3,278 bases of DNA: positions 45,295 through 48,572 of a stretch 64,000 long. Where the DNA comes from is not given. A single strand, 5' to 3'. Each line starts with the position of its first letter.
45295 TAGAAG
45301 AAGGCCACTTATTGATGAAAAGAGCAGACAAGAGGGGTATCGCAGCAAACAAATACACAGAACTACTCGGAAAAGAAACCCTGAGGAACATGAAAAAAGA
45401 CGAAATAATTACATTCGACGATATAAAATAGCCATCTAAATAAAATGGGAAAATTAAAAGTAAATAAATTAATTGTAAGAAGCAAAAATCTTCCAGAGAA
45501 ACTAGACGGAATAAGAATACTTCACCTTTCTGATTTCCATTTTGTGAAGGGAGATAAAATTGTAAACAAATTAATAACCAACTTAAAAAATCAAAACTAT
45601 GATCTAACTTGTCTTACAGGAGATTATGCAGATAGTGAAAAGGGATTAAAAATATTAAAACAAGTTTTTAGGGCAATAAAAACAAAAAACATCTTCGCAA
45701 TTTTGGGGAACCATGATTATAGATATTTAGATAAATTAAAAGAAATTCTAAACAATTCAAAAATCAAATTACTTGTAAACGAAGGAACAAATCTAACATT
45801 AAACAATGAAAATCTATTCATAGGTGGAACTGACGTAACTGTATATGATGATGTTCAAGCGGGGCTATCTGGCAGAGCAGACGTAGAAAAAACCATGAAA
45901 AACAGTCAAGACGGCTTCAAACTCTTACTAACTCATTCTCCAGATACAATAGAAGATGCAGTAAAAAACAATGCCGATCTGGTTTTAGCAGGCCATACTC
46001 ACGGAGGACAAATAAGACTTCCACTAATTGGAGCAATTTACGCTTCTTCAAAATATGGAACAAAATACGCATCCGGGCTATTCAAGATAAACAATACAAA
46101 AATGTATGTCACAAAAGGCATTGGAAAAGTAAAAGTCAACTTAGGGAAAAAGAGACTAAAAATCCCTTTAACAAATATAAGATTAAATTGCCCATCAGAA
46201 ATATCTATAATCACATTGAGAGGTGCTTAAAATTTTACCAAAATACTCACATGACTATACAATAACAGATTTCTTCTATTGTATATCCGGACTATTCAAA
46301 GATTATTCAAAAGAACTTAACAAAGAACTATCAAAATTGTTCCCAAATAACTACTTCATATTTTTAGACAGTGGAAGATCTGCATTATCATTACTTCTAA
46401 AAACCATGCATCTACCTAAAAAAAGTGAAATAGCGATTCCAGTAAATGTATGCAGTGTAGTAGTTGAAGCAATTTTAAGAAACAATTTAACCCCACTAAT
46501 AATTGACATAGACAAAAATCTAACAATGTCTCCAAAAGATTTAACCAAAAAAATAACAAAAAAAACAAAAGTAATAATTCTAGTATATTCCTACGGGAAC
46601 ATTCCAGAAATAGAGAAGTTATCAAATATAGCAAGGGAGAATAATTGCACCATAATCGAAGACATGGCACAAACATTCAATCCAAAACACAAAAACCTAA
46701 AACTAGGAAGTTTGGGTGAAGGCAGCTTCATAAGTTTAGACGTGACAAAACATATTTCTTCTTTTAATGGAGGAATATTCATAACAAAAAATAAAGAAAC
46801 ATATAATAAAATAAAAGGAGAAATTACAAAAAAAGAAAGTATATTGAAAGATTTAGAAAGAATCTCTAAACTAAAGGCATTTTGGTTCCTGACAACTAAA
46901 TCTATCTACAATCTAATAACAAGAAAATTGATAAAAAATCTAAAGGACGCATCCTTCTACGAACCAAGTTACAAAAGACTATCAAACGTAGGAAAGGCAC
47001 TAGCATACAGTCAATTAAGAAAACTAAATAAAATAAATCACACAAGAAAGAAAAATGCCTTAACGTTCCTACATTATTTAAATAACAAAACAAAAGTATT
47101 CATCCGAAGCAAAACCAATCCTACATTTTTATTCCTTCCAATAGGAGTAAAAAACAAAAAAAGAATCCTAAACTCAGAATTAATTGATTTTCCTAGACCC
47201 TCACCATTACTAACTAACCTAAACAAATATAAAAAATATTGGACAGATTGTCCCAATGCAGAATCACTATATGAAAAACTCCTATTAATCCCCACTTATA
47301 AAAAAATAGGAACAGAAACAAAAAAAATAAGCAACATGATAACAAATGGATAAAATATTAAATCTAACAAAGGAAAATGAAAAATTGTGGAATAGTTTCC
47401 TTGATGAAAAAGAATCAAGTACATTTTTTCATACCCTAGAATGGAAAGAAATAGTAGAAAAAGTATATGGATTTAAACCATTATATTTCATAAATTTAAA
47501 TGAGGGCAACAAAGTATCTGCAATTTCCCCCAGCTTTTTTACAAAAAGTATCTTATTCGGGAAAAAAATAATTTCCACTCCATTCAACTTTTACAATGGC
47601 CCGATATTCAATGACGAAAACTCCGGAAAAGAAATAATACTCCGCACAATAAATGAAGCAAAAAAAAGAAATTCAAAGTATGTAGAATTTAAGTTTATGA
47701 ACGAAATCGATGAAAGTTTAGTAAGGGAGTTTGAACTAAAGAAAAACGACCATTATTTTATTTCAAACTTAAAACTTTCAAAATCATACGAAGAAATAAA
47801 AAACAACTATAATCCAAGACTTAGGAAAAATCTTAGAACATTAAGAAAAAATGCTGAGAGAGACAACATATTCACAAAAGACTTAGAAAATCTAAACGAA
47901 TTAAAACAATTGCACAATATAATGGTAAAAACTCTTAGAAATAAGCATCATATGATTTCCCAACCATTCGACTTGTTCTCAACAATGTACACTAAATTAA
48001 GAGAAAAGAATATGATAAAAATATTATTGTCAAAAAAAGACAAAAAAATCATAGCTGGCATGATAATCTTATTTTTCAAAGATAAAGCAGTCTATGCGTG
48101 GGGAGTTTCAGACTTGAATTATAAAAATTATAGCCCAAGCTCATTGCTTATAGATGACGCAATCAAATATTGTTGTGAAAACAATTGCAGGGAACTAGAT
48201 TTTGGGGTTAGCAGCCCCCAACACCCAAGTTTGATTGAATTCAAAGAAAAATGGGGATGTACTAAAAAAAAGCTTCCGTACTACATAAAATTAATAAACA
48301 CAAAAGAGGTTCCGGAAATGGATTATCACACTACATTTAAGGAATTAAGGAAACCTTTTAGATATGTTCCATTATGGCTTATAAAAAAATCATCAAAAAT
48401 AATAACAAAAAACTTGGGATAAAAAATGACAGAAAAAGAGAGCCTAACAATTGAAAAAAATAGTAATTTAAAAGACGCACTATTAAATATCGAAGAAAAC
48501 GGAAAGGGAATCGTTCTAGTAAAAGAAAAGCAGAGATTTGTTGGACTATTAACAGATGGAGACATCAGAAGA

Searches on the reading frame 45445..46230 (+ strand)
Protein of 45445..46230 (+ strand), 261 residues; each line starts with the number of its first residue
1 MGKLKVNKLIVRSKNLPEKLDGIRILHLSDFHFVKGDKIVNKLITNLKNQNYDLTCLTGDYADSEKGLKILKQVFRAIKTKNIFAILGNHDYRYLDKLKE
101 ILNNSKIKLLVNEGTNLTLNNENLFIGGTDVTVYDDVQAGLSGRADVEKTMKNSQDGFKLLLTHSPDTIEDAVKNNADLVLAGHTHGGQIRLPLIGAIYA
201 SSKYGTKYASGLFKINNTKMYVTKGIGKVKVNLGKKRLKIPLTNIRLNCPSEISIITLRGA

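Call 4: search_protein_families(library=pfam, proteins=[window:45445-46230:+], max_evalue=0.01)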
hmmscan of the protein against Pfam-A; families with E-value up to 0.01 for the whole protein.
window:45445-46230:+ (261 aa): 2 families
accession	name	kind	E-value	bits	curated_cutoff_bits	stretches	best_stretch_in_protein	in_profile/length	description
PF00149.33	Metallophos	-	1.9e-15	58.3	21.5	1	23-187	1-190/191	Calcineurin-like phosphoesterase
PF12850.12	Metallophos_2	-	6.1e-10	39.8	27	1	24-187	2-118/154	Calcineurin-like phosphoesterase superfamily domain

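Call 5: search_protein_families(library=ncbifam, proteins=[window:45445-46230:+], max_evalue=0.001)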
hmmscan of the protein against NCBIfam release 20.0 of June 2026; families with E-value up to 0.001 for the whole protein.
window:45445-46230:+ (261 aa): 6 families
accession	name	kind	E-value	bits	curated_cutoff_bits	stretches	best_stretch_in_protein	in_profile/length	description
NF008460.0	PRK11340.1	equivalog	4e-36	124.8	188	1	15-258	42-270/271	phosphodiesterase YaeI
NF033458.1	lipid_A_LpxG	equivalog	2e-24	86.5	350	2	97-230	173-303/321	UDP-2,3-diacylglucosamine diphosphatase LpxG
TIGR03729.1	acc_ester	subfamily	9e-05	22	148.25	1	28-127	5-107/239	putative phosphoesterase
TIGR00040.1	yfcE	subfamily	0.00011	22.3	56.25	0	24-122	2-94/158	YfcE family phosphodiesterase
NF053862.1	DS9_1_antiphage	equivalog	0.00065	18.7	420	0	17-41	188-210/486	anti-phage phosphoesterase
TIGR00619.1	sbcd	subfamily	0.00084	19.2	77.65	0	24-110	2-106/252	exonuclease subunit SbcD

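Call 30: search_solved_structures(query=window:45445-46230:+, show_alignments=1)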
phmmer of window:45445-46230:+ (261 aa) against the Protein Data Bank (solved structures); distinct sequences matched with E-value up to 0.001: 0.

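Call 31: find_related_loci(query=window:45445-46230:+, collection=metagenome_contigs, flank=10000)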
Query window:45445-46230:+ (261 aa) in metagenome_contigs; peptide patterns used: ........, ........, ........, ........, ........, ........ (x = any residue, [..] = any of these).
202 stretches matched a pattern, but none encodes a relative of the query by tblastn (E <= 1e-3).

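Call 32: find_homologous_proteins(query=window:45445-46230:+)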
Query window:45445-46230:+ (261 aa): 7137 proteins with E <= 0.001 among 8000 candidates; the best 120 are listed.
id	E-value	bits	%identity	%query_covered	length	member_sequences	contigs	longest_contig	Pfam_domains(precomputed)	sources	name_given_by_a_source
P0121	3.3e-164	563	100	100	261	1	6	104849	PF12850.13,PF00149.34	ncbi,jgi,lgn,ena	-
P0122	8.9e-49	185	41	98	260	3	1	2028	PF12850.13,PF00149.34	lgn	-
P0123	2.5e-37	147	39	93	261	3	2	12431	PF12850.13,PF00149.34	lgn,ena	-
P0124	7.2e-37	146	39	98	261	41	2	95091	PF12850.13,PF00149.34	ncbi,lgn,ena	-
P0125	1.4e-36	145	39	97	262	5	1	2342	PF12850.13,PF00149.34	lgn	-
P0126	3.9e-36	143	38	98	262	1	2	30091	PF12850.13,PF00149.34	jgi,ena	-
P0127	6.9e-36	143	38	97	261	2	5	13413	PF12850.13,PF00149.34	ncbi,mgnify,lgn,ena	mgnify:FL=1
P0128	7.3e-36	142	37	97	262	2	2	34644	PF12850.13,PF00149.34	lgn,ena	-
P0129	4.2e-33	133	37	79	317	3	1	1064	PF12850.13,PF00149.34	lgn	-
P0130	6.2e-33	133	37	98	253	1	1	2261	PF12850.13,PF00149.34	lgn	-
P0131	6.3e-33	133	38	98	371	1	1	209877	PF00149.34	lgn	-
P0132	1.3e-32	132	38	92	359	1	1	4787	PF00149.34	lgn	-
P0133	3.6e-32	130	35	98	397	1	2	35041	PF00149.34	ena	-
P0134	3.9e-32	130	33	98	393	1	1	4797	PF12850.13,PF00149.34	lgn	-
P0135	5.4e-32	130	35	99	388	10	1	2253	PF12850.13,PF00149.34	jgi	jgi:predicted MPP superfamily phosphohydrolase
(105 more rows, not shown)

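Call 33: find_encoding_contigs(protein=P0124, flank=7000, max_places=2)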
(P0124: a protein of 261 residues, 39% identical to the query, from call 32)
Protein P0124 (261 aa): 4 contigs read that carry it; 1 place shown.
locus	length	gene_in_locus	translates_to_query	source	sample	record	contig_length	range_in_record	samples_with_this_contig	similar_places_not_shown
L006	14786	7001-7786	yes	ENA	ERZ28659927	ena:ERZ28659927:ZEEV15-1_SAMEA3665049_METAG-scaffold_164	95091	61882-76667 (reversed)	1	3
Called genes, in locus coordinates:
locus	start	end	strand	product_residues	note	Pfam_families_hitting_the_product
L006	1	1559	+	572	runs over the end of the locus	PF02776:TPP_enzyme_N, PF00205:TPP_enzyme_M, PF02775:TPP_enzyme_C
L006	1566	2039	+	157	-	PF01842:ACT, PF22629:ACT_AHAS_ss, PF13710:ACT_5, PF10369:ALS_ss_C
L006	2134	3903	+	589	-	PF02690:Na_Pi_cotrans, PF01895:PhoU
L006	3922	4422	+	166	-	PF00515:TPR_1 (weak), PF07719:TPR_2 (faint), PF13181:TPR_8 (faint), PF13431:TPR_17 (faint), PF13424:TPR_12 (faint), PF13428:TPR_14 (faint), PF13414:TPR_11 (weak), PF21033:RMD1-3, +2 more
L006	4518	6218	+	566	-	PF01401:Peptidase_M2, PF01432:Peptidase_M3, PF02074:Peptidase_M32 (weak)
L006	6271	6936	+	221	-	-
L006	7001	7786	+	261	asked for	PF00149:Metallophos, PF12850:Metallophos_2 (faint)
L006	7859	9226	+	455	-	PF03448:MgtE_N, PF00571:CBS, PF01769:MgtE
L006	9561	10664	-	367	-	PF01926:MMR_HSR1, PF02421:FeoB_N, PF06071:YchF-GTPase_C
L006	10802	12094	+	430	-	PF28396:SepQ_C (weak), PF01052:FliMN_C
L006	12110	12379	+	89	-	-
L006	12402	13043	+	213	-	PF00813:FliP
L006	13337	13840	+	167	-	PF01313:Bac_export_3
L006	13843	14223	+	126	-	-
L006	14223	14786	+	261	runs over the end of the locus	PF01311:Bac_export_1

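Call 34: find_encoding_contigs(protein=P0126, flank=7000, max_places=1)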
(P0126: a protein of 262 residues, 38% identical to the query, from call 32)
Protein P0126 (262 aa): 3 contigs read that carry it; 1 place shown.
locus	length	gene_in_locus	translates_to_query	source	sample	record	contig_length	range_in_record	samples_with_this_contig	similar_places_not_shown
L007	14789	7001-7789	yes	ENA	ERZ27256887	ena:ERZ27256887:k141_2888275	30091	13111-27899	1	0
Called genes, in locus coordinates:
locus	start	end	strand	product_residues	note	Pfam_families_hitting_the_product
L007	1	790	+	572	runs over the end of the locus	PF02776:TPP_enzyme_N, PF00205:TPP_enzyme_M, PF02775:TPP_enzyme_C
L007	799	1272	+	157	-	PF01842:ACT, PF22629:ACT_AHAS_ss, PF13710:ACT_5, PF10369:ALS_ss_C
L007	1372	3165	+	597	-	PF02690:Na_Pi_cotrans, PF01895:PhoU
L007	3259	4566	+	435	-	-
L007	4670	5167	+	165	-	PF13432:TPR_16 (weak), PF13414:TPR_11 (weak), PF13371:TPR_9 (weak), PF23914:TPR_CcmH_CycH (weak), PF13414:TPR_11 (weak), PF21033:RMD1-3 (weak), PF14559:TPR_19, PF14853:Fis1_TPR_C (weak), +9 more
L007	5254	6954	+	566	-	PF01401:Peptidase_M2, PF01432:Peptidase_M3, PF02074:Peptidase_M32 (weak)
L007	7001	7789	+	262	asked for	PF00149:Metallophos, PF12850:Metallophos_2 (weak)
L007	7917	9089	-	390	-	PF00155:Aminotran_1_2, PF00266:Aminotran_5, PF01041:DegT_DnrJ_EryC1, PF01053:Cys_Met_Meta_PP (weak)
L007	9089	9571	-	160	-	PF01037:AsnC_trans_reg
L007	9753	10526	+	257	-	PF01048:PNP_UDP_1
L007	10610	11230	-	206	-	PF00574:CLP_protease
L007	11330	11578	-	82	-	-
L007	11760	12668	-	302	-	-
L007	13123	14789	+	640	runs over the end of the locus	-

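Call 79: predict_structure(alignment_id=A2)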
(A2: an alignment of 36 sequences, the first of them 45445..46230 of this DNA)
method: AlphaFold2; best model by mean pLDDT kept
length: 261 residues; sequences in the alignment: 36
mean_pLDDT: 90.2   pTM: 0.90
mean pLDDT of the five models: 90.2, 89.4, 89.2, 87.6, 86.7
residues with pLDDT >= 90: 198; 70-90: 33; 50-70: 24; < 50: 6
segments of 3 or more residues with pLDDT < 50: none
pLDDT, mean of each block of 10 residues (from residue 1): 88 97 98 84 96 97 93 96 96 94 98 97 97 59 86 95 96 98 90 89 91 97 89 54 73 98 85
secondary structure, 60 per line:
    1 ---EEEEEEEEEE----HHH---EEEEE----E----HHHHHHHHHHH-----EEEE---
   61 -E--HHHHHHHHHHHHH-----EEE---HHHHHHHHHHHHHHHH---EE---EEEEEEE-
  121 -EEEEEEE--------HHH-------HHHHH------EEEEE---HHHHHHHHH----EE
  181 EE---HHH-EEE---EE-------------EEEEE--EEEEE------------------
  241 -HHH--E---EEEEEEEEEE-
elements in order: E4-13 E24-28 H38-48 E54-57 H65-77 E83-85 H89-104 E113-119 E122-128 H147-151 E158-162 H166-174 E179-182 E190-192 E211-215 E218-222 E251-260

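Call 81: fold_search(model_id=the predicted structure, library=pdb)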
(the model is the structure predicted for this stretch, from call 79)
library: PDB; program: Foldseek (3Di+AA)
matches with E <= 10: 757; with E <= 0.001: 28
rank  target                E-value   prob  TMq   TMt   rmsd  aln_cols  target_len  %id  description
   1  4tug_B                5.1e-07  1.00  0.50  0.44   5.6       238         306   18  Crystal structure of MjMre11-DNA2 complex (released 2014-10-15)
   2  4tug_D                1.9e-06  1.00  0.51  0.44   5.5       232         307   18  Crystal structure of MjMre11-DNA2 complex (released 2014-10-15)
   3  4tug_C                2.3e-06  1.00  0.49  0.42   5.7       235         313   17  Crystal structure of MjMre11-DNA2 complex (released 2014-10-15)
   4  4tug_A                2.8e-06  1.00  0.54  0.45   6.7       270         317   15  Crystal structure of MjMre11-DNA2 complex (released 2014-10-15)
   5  3av0_A                4.4e-06  1.00  0.49  0.36   5.1       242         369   16  Crystal structure of Mre11-Rad50 bound to ATP S (released 2011-05-25)
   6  4tug_F                4.9e-06  1.00  0.54  0.47   5.5       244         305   17  Crystal structure of MjMre11-DNA2 complex (released 2014-10-15)
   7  4tug_E                5.1e-06  1.00  0.50  0.42   5.6       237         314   17  Crystal structure of MjMre11-DNA2 complex (released 2014-10-15)
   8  2wdc                  1.1e-05  1.00  0.51  0.27   7.6       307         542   13  Termus thermophilus Sulfate thiohydrolase SoxB in complex with glycerol (released 2009-06-16)
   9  2wde                  2.3e-05  1.00  0.51  0.26   8.5       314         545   13  Termus thermophilus Sulfate thiohydrolase SoxB in complex with thiosulfate (released 2009-06-16)
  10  1uf3_A                3.2e-05  1.00  0.50  0.56   4.5       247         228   13  Crystal structure of TT1561 of thermus thermophilus HB8 (released 2003-11-23)
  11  3auz                  3.4e-05  1.00  0.52  0.43   5.3       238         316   16  Crystal structure of Mre11 with manganese (released 2011-05-25)
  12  2wdf                  3.6e-05  1.00  0.51  0.27   7.7       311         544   12  Termus thermophilus Sulfate thiohydrolase SoxB (released 2009-06-16)
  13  2wdd                  3.8e-05  1.00  0.51  0.27   8.4       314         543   14  Termus thermophilus Sulfate thiohydrolase SoxB in complex with Sulfate (released 2009-06-16)
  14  9a6c_B                4.9e-05  1.00  0.48  0.28   5.4       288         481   14  Integrative model of YYDD-YYDB by crosslinking MS and deep learning (released 2024-09-18)
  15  6vc9_A                5.5e-05  1.00  0.50  0.27   6.0       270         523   16  TB19 complex (released 2020-11-11)
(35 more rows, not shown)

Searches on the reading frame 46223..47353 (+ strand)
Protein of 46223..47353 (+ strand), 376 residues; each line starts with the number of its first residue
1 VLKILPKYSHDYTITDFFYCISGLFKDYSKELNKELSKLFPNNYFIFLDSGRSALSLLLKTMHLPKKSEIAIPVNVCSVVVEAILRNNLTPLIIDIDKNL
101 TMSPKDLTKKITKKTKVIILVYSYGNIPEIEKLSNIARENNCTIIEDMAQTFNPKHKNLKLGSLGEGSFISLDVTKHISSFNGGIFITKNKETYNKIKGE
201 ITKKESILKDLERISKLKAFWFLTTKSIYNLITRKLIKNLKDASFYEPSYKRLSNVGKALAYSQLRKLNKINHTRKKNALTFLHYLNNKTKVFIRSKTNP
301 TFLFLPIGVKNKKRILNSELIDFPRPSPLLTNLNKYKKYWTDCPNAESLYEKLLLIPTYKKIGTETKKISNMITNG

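Call 4: search_protein_families(library=pfam, proteins=[window:46223-47353:+], max_evalue=0.01)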
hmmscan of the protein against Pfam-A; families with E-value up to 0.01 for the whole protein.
window:46223-47353:+ (376 aa): 3 families
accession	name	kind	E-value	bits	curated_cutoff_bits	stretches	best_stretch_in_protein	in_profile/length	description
PF01041.23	DegT_DnrJ_EryC1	-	1.6e-36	126.8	19.8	1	28-368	25-354/360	DegT/DnrJ/EryC1/StrS aminotransferase family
PF00266.25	Aminotran_5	-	2.3e-05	24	21.5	1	45-156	64-184/371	Aminotransferase class-V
PF01212.27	Beta_elim_lyase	-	0.0026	17.6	27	1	30-153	35-174/288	Beta-eliminating lyase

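Call 5: search_protein_families(library=ncbifam, proteins=[window:46223-47353:+], max_evalue=0.001)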
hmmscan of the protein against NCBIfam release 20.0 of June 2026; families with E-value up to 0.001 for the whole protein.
window:46223-47353:+ (376 aa): 9 families
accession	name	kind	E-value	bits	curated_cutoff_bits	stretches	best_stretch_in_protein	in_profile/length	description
TIGR03588.1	PseC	equivalog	2.8e-24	85.7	423.5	1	30-367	33-369/380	UDP-4-amino-4,6-dideoxy-N-acetyl-beta-L-altrosamine transaminase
NF008658.2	PRK11658.1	equivalog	4.3e-22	78.3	631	1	29-198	35-204/379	UDP-4-amino-4-deoxy-L-arabinose aminotransferase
NF008687.0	PRK11706.1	equivalog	3.5e-21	75.4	375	1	27-196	31-201/375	dTDP-4-amino-4,6-dideoxygalactose transaminase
TIGR04181.1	NHT_00031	hypoth_equivalog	3.8e-21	75.4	420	1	28-199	31-219/359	LegC family aminotransferase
NF011936.0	PRK15407.1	equivalog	3.2e-19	68.9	423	1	27-195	65-242/440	lipopolysaccharide biosynthesis protein RfbH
TIGR04427.1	PLP_DesI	equivalog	3.5e-16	59.3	650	1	30-198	55-222/390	dTDP-4-dehydro-6-deoxyglucose aminotransferase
TIGR02379.1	ECA_wecE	subfamily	1.5e-11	43.7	434.85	1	47-195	51-201/376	dTDP-4-amino-4,6-dideoxy-D-glucose transaminase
TIGR01977.1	am_tr_V_EF2568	hypoth_equivalog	2.6e-07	30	377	1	34-151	51-177/376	cysteine desulfurase family protein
TIGR03812.1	tyr_de_CO2_Arch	equivalog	0.00091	18.2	299.4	0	88-147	128-190/375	tyrosine decarboxylase MfnA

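Call 60: search_solved_structures(query=window:46223-47353:+, max_evalue=0.01)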
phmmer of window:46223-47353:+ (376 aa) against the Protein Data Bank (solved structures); distinct sequences matched with E-value up to 0.01: 54.
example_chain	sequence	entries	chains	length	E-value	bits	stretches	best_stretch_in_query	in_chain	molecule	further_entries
3frk_A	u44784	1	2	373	2.1e-20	76.3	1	25-199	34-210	QdtB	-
7b0d_A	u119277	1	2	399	7e-20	74.6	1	31-198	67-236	Glutamine--scyllo-inositol transaminase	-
7n63_A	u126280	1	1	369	7.4e-20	74.5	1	27-218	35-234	Putative aminotransferase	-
5k8b_A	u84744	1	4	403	5.2e-19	71.7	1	43-196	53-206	8-amino-3,8-dideoxy-alpha-D-manno-octulosonate transaminase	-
2c7t_A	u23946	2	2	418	8.4e-19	71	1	43-197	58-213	GLUTAMINE-2-DEOXY-SCYLLO-INOSOSE AMINOTRANSFERASE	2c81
5w71_A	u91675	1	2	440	1e-18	70.8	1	43-197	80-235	L-glutamine:2-deoxy-scyllo-inosose aminotransferase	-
5u1z_A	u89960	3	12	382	3.1e-18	69.1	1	41-198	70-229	Putative aminotransferase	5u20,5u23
5u21_A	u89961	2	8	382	6.4e-18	68.1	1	38-182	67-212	Putative aminotransferase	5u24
7b0m_AAA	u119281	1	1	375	1.1e-17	67.3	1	31-199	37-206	Sugar aminotransferase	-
3uwc_A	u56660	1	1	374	3.2e-15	59.3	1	34-197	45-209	Nucleotide-sugar aminotransferase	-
8gyh_B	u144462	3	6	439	4.7e-15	58.7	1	40-197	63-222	DegT/DnrJ/EryC1/StrS family aminotransferase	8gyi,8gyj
1o61_A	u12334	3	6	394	6.4e-15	58.2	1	44-201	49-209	aminotransferase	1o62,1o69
4ztc_A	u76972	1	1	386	4.3e-14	55.5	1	44-201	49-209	Aminotransferase homolog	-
5w70_A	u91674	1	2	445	7.6e-14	54.7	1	48-196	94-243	L-glutamine:2-deoxy-scyllo-inosose aminotransferase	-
2r0t_A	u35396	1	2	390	1.7e-13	53.6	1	26-195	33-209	Pyridoxamine 5-phosphate-dependent dehydrase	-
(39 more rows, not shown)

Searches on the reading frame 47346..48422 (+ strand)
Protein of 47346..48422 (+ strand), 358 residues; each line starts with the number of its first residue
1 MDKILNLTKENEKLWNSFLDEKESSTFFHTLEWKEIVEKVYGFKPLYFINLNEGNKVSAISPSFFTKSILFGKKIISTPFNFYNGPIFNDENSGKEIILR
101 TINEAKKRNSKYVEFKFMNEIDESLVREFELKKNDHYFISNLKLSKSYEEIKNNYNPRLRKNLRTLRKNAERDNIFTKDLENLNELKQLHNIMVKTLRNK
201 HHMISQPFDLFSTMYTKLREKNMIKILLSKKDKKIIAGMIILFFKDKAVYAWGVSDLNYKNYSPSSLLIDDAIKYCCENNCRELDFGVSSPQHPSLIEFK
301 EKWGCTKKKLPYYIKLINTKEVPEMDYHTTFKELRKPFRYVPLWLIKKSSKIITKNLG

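Call 4: search_protein_families(library=pfam, proteins=[window:47346-48422:+], max_evalue=0.01)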
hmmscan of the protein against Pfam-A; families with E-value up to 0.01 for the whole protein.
window:47346-48422:+ (358 aa): 3 families
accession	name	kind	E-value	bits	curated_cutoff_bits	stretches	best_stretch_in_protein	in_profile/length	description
PF13480.13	Acetyltransf_6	-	2.2e-14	54.2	22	1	158-289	2-137/143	Acetyltransferase (GNAT) domain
PF02388.22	FemAB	-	6.6e-12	45.4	24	1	172-305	250-380/406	FemAB family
PF04339.18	FemAB_like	-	9.1e-07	28.8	27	1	75-255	92-282/369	Peptidogalycan biosysnthesis/recognition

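Call 21: search_protein_families(library=ncbifam, proteins=[window:47346-48422:+], max_evalue=0.001)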
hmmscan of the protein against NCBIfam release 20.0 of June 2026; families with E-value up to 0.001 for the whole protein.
window:47346-48422:+ (358 aa): 2 families
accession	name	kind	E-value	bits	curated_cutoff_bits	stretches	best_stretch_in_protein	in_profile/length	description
TIGR03019.1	pepcterm_femAB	equivalog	2.5e-32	112.2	260.35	1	14-358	2-330/330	FemAB family XrtA/PEP-CTERM system-associated protein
NF047883.1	UAcmpLyAlTFemX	equivalog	8.1e-06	25.3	500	1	168-302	176-310/337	UDP-N-acetylmuramoylpentapeptide-lysine N(6)-alanyltransferase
